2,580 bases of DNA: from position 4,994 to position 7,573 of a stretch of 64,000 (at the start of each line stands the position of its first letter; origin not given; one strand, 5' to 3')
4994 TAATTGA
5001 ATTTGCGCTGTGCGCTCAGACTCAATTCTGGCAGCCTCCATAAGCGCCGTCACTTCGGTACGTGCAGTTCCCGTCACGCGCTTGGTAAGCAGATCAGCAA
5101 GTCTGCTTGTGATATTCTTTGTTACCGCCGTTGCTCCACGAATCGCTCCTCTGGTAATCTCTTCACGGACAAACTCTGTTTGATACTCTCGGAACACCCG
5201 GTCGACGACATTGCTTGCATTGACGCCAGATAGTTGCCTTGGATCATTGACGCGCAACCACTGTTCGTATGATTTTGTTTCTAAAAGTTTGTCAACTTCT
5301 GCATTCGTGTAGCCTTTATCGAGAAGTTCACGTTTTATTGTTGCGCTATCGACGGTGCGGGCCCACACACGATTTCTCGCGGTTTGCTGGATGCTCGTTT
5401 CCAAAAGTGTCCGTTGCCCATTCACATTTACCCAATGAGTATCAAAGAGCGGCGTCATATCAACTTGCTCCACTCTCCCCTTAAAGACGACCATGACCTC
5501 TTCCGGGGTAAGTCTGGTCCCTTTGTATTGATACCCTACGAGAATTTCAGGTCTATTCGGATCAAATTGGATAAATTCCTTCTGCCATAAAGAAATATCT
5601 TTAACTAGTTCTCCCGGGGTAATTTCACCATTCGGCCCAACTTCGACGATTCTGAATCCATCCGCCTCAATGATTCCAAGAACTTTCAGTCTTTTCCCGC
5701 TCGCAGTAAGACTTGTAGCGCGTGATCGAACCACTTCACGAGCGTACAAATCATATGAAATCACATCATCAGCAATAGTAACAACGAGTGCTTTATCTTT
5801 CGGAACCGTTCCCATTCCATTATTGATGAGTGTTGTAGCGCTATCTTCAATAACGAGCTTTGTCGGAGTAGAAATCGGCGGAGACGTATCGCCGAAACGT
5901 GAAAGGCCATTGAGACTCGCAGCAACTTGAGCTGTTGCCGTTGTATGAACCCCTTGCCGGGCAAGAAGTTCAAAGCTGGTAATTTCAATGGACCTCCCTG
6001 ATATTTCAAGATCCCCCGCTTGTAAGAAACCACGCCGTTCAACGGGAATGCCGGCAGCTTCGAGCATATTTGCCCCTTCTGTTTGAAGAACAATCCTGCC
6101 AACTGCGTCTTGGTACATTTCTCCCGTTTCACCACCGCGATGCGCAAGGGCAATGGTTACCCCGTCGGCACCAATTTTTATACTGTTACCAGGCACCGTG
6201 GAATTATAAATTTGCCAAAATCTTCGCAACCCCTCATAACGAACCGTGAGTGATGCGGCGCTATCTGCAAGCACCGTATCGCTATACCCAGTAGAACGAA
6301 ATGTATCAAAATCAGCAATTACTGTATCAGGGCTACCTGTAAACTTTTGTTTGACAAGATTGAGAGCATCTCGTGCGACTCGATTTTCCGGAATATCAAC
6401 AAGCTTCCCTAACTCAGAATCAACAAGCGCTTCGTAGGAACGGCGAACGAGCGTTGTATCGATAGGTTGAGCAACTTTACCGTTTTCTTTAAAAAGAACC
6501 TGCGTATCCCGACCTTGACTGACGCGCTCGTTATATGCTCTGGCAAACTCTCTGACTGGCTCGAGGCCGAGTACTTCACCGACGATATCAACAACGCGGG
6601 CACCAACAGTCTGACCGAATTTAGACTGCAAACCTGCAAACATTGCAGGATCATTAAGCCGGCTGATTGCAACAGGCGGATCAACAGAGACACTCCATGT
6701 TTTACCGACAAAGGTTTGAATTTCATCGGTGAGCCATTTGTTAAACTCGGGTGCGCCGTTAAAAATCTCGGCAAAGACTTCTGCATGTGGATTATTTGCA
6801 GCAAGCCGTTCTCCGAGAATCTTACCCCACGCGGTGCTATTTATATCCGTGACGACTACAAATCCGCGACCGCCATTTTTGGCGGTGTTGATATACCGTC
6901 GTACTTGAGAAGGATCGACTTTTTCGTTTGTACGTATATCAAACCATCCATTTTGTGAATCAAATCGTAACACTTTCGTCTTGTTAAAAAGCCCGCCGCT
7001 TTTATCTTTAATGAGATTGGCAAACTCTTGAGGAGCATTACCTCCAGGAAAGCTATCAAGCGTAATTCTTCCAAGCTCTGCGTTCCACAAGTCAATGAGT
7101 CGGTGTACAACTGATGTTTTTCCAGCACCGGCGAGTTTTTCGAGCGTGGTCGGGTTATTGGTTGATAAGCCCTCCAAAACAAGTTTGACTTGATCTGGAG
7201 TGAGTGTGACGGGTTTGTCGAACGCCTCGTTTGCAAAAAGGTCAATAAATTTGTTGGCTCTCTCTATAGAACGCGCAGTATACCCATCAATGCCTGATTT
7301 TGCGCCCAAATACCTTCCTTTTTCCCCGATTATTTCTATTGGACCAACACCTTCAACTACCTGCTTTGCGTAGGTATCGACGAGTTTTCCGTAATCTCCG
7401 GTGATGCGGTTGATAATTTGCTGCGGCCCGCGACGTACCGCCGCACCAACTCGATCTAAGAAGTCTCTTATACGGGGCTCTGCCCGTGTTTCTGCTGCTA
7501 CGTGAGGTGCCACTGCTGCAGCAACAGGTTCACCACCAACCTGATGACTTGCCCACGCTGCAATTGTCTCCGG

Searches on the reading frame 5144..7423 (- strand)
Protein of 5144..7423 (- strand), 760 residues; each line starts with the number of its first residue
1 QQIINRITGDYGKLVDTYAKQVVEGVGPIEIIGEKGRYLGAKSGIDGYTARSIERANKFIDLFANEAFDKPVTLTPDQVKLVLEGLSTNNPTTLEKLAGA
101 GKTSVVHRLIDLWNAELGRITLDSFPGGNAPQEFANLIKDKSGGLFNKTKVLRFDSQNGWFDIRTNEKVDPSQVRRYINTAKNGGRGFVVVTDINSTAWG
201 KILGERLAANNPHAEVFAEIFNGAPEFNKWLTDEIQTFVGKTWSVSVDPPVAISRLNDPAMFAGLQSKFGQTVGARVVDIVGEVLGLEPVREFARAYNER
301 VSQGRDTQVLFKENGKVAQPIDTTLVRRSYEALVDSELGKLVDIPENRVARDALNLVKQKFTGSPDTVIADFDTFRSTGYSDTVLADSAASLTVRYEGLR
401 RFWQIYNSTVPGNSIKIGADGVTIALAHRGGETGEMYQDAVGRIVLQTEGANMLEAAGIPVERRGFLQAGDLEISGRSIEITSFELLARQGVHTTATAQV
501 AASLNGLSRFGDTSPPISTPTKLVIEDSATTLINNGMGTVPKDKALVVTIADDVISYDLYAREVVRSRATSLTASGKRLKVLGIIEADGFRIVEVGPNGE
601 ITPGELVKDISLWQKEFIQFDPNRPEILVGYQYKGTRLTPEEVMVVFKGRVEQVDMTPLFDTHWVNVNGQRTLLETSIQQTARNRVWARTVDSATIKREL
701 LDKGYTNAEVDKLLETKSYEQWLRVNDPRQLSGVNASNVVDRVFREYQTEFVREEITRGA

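Call 47: find_homologous_proteins(query=window:5144-7423:-, max_evalue=0.001)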
Query window:5144-7423:-: 8000 candidates shared short words with the query, none scored E <= 0.001.

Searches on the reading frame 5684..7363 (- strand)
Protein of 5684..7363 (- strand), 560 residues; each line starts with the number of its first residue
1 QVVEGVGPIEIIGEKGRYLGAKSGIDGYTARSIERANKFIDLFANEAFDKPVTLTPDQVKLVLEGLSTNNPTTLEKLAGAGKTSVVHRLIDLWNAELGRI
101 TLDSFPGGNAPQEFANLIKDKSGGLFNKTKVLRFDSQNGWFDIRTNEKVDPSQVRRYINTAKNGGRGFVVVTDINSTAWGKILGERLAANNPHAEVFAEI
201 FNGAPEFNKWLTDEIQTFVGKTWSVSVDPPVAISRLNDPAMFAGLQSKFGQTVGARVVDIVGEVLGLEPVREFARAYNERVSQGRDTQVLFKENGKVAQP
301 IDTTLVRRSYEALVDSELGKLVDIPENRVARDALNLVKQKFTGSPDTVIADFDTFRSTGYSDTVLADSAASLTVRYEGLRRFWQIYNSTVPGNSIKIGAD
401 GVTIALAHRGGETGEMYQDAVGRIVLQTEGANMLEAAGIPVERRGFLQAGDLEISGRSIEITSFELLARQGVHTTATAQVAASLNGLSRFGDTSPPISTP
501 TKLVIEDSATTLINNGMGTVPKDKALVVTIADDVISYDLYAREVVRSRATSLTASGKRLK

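Call 55: search_protein_families(library=pfam, proteins=[window:5684-7363:-], max_evalue=10)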
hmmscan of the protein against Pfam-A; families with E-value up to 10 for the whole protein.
seq(560 aa): 1 family
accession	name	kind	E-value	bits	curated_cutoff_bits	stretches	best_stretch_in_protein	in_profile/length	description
PF13604.12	AAA_30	-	0.13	12.4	27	1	54-99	2-47/191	AAA domain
